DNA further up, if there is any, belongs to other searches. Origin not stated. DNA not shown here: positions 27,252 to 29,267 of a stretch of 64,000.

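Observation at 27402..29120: RmlD-RmlA fusion; dTDP-rhamnose pathway complete but scattered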

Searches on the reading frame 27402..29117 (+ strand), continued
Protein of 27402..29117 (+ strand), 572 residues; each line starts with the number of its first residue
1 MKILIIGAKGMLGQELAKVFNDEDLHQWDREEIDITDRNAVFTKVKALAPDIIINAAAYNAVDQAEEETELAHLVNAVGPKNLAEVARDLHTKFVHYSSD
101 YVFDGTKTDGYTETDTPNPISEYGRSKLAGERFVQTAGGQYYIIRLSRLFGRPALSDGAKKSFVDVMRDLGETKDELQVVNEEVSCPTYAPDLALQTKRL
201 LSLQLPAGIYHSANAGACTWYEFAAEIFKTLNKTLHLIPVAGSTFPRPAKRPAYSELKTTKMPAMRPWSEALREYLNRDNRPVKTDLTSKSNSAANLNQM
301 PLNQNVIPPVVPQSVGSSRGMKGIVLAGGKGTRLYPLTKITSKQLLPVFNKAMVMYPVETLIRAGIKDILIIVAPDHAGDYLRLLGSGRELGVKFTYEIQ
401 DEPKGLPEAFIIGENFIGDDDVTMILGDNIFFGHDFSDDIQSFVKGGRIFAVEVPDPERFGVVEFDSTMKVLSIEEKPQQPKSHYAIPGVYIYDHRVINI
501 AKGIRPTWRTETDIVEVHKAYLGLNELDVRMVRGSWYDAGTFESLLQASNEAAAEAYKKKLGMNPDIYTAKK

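Call 14: find_related_loci(query=A1, collection=genome_contigs, flank=10000)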
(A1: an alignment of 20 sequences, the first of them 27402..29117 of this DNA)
Query A1 (572 aa) in genome_contigs; peptide patterns used: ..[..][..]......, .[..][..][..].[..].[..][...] (x = any residue, [..] = any of these).
600 stretches matched a pattern (row limit reached: there are more); 596 encode a relative of the query (tblastn E <= 1e-3); the best 80 are kept; 80 distinct loci.
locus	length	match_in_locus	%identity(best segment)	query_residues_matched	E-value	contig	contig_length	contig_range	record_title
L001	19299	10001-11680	50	3-559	4e-170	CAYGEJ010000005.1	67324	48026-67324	MAG TPA_asm: uncultured Candidatus Saccharibacteria bacterium isolate ERP113451_co1_281 genome assembly, contig: NODE_26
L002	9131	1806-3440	41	2-549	1e-125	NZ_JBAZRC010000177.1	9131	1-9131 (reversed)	MAG: Mucilaginibacter sp. isolate SO_2017_GW1_139 NODE_28371_length_9131_cov_1.967126_OW334_2017, whole genome shotgun s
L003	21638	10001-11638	40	1-563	8e-124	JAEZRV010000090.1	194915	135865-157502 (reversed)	MAG: Bacillota bacterium isolate OH_PDB_205 k127_277629, whole genome shotgun sequence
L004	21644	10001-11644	38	1-550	1e-114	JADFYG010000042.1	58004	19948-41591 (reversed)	MAG: Candidatus Riflebacteria bacterium isolate nDJH6bin19 nDJH6_bin19_NODE_42_length_58004_cov_7.025744, whole genome s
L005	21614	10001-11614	38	1-550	2e-111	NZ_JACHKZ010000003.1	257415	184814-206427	Comamonas odontotermitis strain S00124 Ga0436309_03, whole genome shotgun sequence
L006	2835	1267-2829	37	1-534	3e-113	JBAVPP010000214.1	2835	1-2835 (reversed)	MAG: Gallionella sp. isolate MFD03895_ilm_asm_bin4 k127_37132, whole genome shotgun sequence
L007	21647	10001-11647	38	3-571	2e-107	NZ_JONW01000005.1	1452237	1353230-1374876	Caulobacter sp. UNC358MFTsu5.1 BR39DRAFT_scaffold00001.1_C, whole genome shotgun sequence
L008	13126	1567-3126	39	2-563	1e-107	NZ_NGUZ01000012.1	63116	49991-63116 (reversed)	Corynebacterium kefirresidentii strain SB NODE_12_length_63116_cov_13.9589, whole genome shotgun sequence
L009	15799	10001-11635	38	3-550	1e-104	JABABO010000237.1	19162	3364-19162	MAG: Kordiimonadaceae bacterium isolate bin65o c_000000477885, whole genome shotgun sequence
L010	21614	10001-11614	38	2-549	2e-102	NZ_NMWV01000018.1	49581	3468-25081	Bifidobacterium imperatoris strain Tam1G Contig_18, whole genome shotgun sequence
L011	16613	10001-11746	36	1-564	1e-100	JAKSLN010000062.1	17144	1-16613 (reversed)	MAG: Bacteroidaceae bacterium isolate Horse_feces100 MAG100_62, whole genome shotgun sequence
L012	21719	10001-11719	37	2-548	3e-99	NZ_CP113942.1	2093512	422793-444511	Bifidobacterium sp. ESL0682 chromosome, complete genome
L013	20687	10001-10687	68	321-550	9e-98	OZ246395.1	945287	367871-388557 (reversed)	MAG: uncultured Candidatus Saccharibacteria bacterium isolate SRP292972_co1_112 genome assembly, chromosome: 1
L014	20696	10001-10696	64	321-553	2e-92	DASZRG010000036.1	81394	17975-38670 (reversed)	MAG TPA_asm: Patescibacteria group bacterium isolate SMAG_U6018 k141_95665, whole genome shotgun sequence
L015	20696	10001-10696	62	321-553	5e-92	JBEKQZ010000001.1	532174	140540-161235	MAG: Candidatus Levyibacteriota bacterium isolate SPRUCE 49 SPRUCE_49_1, whole genome shotgun sequence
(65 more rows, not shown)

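Call 17: find_encoding_contigs(protein=P0001, flank=10000, max_places=6)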
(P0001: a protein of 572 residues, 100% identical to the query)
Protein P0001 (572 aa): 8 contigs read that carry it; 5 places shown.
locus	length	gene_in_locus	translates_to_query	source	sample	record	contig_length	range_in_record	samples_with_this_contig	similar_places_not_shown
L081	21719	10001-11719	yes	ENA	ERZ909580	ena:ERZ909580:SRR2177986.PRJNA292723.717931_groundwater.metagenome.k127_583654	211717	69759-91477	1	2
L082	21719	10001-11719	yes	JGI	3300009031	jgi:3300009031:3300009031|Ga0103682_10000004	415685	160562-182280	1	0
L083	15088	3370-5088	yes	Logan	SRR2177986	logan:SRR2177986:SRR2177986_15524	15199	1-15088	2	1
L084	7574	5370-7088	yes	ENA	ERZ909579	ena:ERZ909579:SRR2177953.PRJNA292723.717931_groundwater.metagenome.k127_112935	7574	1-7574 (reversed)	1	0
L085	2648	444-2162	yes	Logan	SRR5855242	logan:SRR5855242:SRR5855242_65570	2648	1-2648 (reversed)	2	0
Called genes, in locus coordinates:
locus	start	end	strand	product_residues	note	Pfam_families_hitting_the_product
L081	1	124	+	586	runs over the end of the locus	PF07973:tRNA_SAD, PF00587:tRNA-synt_2b, PF03129:HGTP_anticodon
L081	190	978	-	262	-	-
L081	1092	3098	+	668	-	PF00082:Peptidase_S8, PF13517:FG-GAP_3 (weak), PF01839:FG-GAP (weak)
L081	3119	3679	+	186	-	-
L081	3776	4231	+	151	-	PF00908:dTDP_sugar_isom, PF14667:Polysacc_synt_C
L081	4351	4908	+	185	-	PF01066:CDP-OH_P_transf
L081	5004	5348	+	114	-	PF01243:PNPOx_N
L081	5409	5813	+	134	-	PF11969:DcpS_C, PF01230:HIT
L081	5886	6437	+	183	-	PF28549:NDPSase_N, PF00293:NUDIX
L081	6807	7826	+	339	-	PF01073:3Beta_HSD, PF01370:Epimerase, PF02719:Polysacc_synt_2, PF04321:RmlD_sub_bind, PF07993:NAD_binding_4, PF13460:NAD_binding_10, PF16363:GDP_Man_Dehyd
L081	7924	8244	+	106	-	-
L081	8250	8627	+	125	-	-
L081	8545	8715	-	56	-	-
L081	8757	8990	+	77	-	-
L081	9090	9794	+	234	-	PF00293:NUDIX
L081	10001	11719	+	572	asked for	PF01370:Epimerase, PF02719:Polysacc_synt_2 (weak), PF04321:RmlD_sub_bind, PF16363:GDP_Man_Dehyd, PF07993:NAD_binding_4 (weak), PF00483:NTP_transferase, PF12804:NTP_transf_3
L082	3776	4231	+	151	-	PF00908:dTDP_sugar_isom, PF14667:Polysacc_synt_C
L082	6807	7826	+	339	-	PF01073:3Beta_HSD, PF01370:Epimerase, PF02719:Polysacc_synt_2, PF04321:RmlD_sub_bind, PF07993:NAD_binding_4, PF13460:NAD_binding_10, PF16363:GDP_Man_Dehyd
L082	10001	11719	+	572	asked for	PF01370:Epimerase, PF02719:Polysacc_synt_2 (weak), PF04321:RmlD_sub_bind, PF16363:GDP_Man_Dehyd, PF07993:NAD_binding_4 (weak), PF00483:NTP_transferase, PF12804:NTP_transf_3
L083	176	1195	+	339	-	PF01073:3Beta_HSD, PF01370:Epimerase, PF02719:Polysacc_synt_2, PF04321:RmlD_sub_bind, PF07993:NAD_binding_4, PF13460:NAD_binding_10, PF16363:GDP_Man_Dehyd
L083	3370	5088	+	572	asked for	PF01370:Epimerase, PF02719:Polysacc_synt_2 (weak), PF04321:RmlD_sub_bind, PF16363:GDP_Man_Dehyd, PF07993:NAD_binding_4 (weak), PF00483:NTP_transferase, PF12804:NTP_transf_3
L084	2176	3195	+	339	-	PF01073:3Beta_HSD, PF01370:Epimerase, PF02719:Polysacc_synt_2, PF04321:RmlD_sub_bind, PF07993:NAD_binding_4, PF13460:NAD_binding_10, PF16363:GDP_Man_Dehyd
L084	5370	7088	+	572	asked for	PF01370:Epimerase, PF02719:Polysacc_synt_2 (weak), PF04321:RmlD_sub_bind, PF16363:GDP_Man_Dehyd, PF07993:NAD_binding_4 (weak), PF00483:NTP_transferase, PF12804:NTP_transf_3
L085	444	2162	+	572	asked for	PF01370:Epimerase, PF02719:Polysacc_synt_2 (weak), PF04321:RmlD_sub_bind, PF16363:GDP_Man_Dehyd, PF07993:NAD_binding_4 (weak), PF00483:NTP_transferase, PF12804:NTP_transf_3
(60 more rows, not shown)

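Call 18: find_encoding_contigs(protein=P0003, flank=10000, max_places=3)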
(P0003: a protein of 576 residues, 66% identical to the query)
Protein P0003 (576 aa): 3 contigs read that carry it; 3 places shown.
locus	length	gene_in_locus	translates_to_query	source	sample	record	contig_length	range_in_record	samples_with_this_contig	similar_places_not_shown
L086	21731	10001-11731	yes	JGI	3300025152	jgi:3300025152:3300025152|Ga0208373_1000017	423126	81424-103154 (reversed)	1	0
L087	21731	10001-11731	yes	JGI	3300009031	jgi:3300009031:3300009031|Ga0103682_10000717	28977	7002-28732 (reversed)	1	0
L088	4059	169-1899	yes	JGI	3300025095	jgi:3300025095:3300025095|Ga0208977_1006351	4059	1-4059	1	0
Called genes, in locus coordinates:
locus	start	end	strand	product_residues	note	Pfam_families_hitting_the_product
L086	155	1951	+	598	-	PF07973:tRNA_SAD, PF00587:tRNA-synt_2b, PF03129:HGTP_anticodon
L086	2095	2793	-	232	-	-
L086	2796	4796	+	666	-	PF00082:Peptidase_S8, PF13517:FG-GAP_3 (faint), PF01839:FG-GAP (faint)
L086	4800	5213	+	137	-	PF04138:GtrA_DPMS_TM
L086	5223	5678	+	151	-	PF00908:dTDP_sugar_isom, PF14667:Polysacc_synt_C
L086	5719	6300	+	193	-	PF01066:CDP-OH_P_transf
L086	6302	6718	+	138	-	PF11969:DcpS_C, PF01230:HIT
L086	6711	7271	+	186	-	PF28549:NDPSase_N, PF00293:NUDIX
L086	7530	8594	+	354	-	PF01073:3Beta_HSD, PF01370:Epimerase, PF02719:Polysacc_synt_2, PF04321:RmlD_sub_bind, PF07993:NAD_binding_4, PF13460:NAD_binding_10, PF16363:GDP_Man_Dehyd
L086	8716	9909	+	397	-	-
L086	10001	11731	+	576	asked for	PF01370:Epimerase, PF02719:Polysacc_synt_2 (faint), PF04321:RmlD_sub_bind, PF07993:NAD_binding_4 (weak), PF16363:GDP_Man_Dehyd, PF00483:NTP_transferase, PF12804:NTP_transf_3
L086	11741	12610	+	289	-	-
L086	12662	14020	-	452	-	PF08308:PEGA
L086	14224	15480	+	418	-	PF00275:EPSP_synthase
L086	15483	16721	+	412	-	PF22694:CtpB_N-like (weak), PF00595:PDZ, PF13180:PDZ_2 (weak), PF17820:PDZ_6, PF03572:Peptidase_S41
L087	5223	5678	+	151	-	PF00908:dTDP_sugar_isom, PF14667:Polysacc_synt_C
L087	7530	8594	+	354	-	PF01073:3Beta_HSD, PF01370:Epimerase, PF02719:Polysacc_synt_2, PF04321:RmlD_sub_bind, PF07993:NAD_binding_4, PF13460:NAD_binding_10, PF16363:GDP_Man_Dehyd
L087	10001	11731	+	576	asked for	PF01370:Epimerase, PF02719:Polysacc_synt_2 (faint), PF04321:RmlD_sub_bind, PF07993:NAD_binding_4 (weak), PF16363:GDP_Man_Dehyd, PF00483:NTP_transferase, PF12804:NTP_transf_3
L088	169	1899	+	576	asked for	PF01370:Epimerase, PF02719:Polysacc_synt_2 (faint), PF04321:RmlD_sub_bind, PF07993:NAD_binding_4 (weak), PF16363:GDP_Man_Dehyd, PF00483:NTP_transferase, PF12804:NTP_transf_3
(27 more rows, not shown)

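Call 19: find_encoding_contigs(protein=P0022, flank=9000, max_places=1)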
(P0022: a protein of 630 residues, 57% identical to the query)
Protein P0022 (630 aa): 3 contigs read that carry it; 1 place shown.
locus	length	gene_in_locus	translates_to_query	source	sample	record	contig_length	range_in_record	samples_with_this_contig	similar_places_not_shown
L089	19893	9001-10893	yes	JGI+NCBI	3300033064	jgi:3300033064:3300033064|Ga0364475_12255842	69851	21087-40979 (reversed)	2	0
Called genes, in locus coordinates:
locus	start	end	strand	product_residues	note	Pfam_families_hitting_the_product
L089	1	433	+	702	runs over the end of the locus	PF00082:Peptidase_S8, PF01839:FG-GAP (faint), PF13517:FG-GAP_3 (weak)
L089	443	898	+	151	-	PF00908:dTDP_sugar_isom, PF14667:Polysacc_synt_C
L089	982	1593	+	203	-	PF01066:CDP-OH_P_transf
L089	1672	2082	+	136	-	PF11969:DcpS_C, PF01230:HIT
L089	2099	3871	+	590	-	-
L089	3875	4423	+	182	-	PF28549:NDPSase_N, PF00293:NUDIX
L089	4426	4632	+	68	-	-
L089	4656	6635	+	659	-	-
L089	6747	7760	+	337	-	PF01073:3Beta_HSD, PF01370:Epimerase, PF02719:Polysacc_synt_2, PF04321:RmlD_sub_bind, PF07993:NAD_binding_4, PF13460:NAD_binding_10, PF16363:GDP_Man_Dehyd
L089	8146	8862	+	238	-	-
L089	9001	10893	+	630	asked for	PF01370:Epimerase, PF04321:RmlD_sub_bind, PF16363:GDP_Man_Dehyd, PF00483:NTP_transferase, PF12804:NTP_transf_3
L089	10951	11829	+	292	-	PF24400:DUF7544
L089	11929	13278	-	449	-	PF08308:PEGA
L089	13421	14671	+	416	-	PF00275:EPSP_synthase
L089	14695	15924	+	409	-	PF22694:CtpB_N-like (weak), PF00595:PDZ (weak), PF13180:PDZ_2 (weak), PF17820:PDZ_6, PF03572:Peptidase_S41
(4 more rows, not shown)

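Call 20: find_encoding_contigs(protein=P0057, flank=9000, max_places=1)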
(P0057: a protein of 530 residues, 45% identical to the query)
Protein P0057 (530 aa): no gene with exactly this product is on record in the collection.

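Call 21: find_encoding_contigs(protein=P0087, flank=9000, max_places=1)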
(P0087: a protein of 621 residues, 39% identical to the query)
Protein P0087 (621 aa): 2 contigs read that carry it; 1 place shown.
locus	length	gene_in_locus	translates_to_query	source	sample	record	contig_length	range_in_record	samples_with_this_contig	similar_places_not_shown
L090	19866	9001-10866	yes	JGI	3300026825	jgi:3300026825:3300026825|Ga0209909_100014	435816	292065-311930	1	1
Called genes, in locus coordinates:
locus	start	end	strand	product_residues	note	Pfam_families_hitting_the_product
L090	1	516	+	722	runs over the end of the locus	PF00535:Glycos_transf_2, PF13641:Glyco_tranf_2_3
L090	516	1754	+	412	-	PF13439:Glyco_transf_4, PF13579:Glyco_trans_4_4, PF20706:GT4-conflict, PF00534:Glycos_transf_1, PF13692:Glyco_trans_1_4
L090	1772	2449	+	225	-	-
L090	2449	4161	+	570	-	PF00664:ABC_membrane (weak), PF00005:ABC_tran, PF13304:AAA_21 (faint)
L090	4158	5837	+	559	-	PF00664:ABC_membrane, PF00005:ABC_tran, PF13304:AAA_21 (weak)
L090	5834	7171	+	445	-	PF25994:HH_AprE, PF26002:Beta-barrel_AprE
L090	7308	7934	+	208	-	PF00908:dTDP_sugar_isom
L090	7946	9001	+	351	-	PF00106:adh_short (faint), PF01073:3Beta_HSD, PF01370:Epimerase, PF02719:Polysacc_synt_2, PF04321:RmlD_sub_bind, PF16363:GDP_Man_Dehyd, PF07993:NAD_binding_4 (weak)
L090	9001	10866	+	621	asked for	PF01370:Epimerase, PF04321:RmlD_sub_bind, PF16363:GDP_Man_Dehyd, PF00483:NTP_transferase, PF12804:NTP_transf_3 (weak)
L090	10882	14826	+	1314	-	PF14307:Glyco_tran_WbsX, PF00534:Glycos_transf_1, PF13692:Glyco_trans_1_4, PF00535:Glycos_transf_2, PF13641:Glyco_tranf_2_3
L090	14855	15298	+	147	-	-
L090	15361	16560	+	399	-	PF04230:PS_pyruv_trans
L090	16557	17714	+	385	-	-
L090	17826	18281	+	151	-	-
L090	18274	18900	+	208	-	PF04542:Sigma70_r2, PF08281:Sigma70_r4_2, PF04545:Sigma70_r4 (weak)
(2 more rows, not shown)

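Call 23: find_encoding_contigs(protein=P0065, flank=9000, max_places=1)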
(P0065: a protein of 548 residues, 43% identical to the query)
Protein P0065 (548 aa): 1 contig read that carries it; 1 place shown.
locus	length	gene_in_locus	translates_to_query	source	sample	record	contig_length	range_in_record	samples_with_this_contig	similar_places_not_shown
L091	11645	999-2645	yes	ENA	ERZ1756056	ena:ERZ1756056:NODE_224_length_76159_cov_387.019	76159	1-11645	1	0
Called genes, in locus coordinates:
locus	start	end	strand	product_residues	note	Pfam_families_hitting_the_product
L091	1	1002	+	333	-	?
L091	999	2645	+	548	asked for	PF01370:Epimerase, PF04321:RmlD_sub_bind, PF02719:Polysacc_synt_2 (weak), PF16363:GDP_Man_Dehyd, PF00483:NTP_transferase, PF12804:NTP_transf_3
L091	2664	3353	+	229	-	PF12692:Methyltransf_17 (weak), PF13489:Methyltransf_23, PF07021:MetW, PF13847:Methyltransf_31, PF08241:Methyltransf_11, PF08242:Methyltransf_12, PF13649:Methyltransf_25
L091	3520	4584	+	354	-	PF00535:Glycos_transf_2 (weak), PF13641:Glyco_tranf_2_3 (weak), PF00535:Glycos_transf_2 (weak)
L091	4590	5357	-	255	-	PF05050:Methyltransf_21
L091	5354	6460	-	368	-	PF02350:Epimerase_2, PF13579:Glyco_trans_4_4 (weak)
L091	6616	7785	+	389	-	PF13477:Glyco_trans_4_2, PF13439:Glyco_transf_4, PF13579:Glyco_trans_4_4, PF20706:GT4-conflict (weak), PF13524:Glyco_trans_1_2, PF00534:Glycos_transf_1, PF13692:Glyco_trans_1_4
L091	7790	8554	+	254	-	PF00535:Glycos_transf_2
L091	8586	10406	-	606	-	PF13522:GATase_6, PF13537:GATase_7, PF00733:Asn_synthase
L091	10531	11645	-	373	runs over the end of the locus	PF13506:Glyco_transf_21, PF00535:Glycos_transf_2, PF13641:Glyco_tranf_2_3, PF13632:Glyco_trans_2_3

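Call 31: predict_structure(alignment_id=A2)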
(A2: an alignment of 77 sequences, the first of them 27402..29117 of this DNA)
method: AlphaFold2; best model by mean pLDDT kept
length: 572 residues; sequences in the alignment: 77
mean_pLDDT: 91.2   pTM: 0.55
mean pLDDT of the five models: 91.2, 90.8, 90.5, 90.4, 90.2
residues with pLDDT >= 90: 492; 70-90: 35; 50-70: 6; < 50: 39
segments of 3 or more residues with pLDDT < 50: 281-317
pLDDT, mean of each block of 10 residues (from residue 1): 97 97 97 97 98 97 97 98 99 98 98 98 99 98 98 84 94 96 98 98 97 98 98 96 94 97 97 86 36 32 32 48 94 90 96 98 98 94 95 96 92 96 98 96 97 96 95 96 98 98 87 95 97 95 97 94 73 43
secondary structure, 60 per line:
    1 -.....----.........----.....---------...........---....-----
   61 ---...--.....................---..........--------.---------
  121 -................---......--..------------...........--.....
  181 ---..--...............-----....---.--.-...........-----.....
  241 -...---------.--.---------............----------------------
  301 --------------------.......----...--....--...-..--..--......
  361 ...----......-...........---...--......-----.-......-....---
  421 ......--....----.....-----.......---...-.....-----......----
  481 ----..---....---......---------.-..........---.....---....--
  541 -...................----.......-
elements in order: E2-6 H11-19 E24-28 H38-48 E52-55 H69-89 E93-99 H122-137 E141-146 H163-173 E176-180 H190-202 E208-211 H220-230 E236-240 H268-278 E321-327 H337-340 H355-363 E368-373 H375-385 E394-399 H407-412 H414-417 E421-426 E429-432 H437-441 E447-453 E461-465 E471-476 E490-493 H497-502 H514-523 E527-531 E535-538 H542-560 H565-571
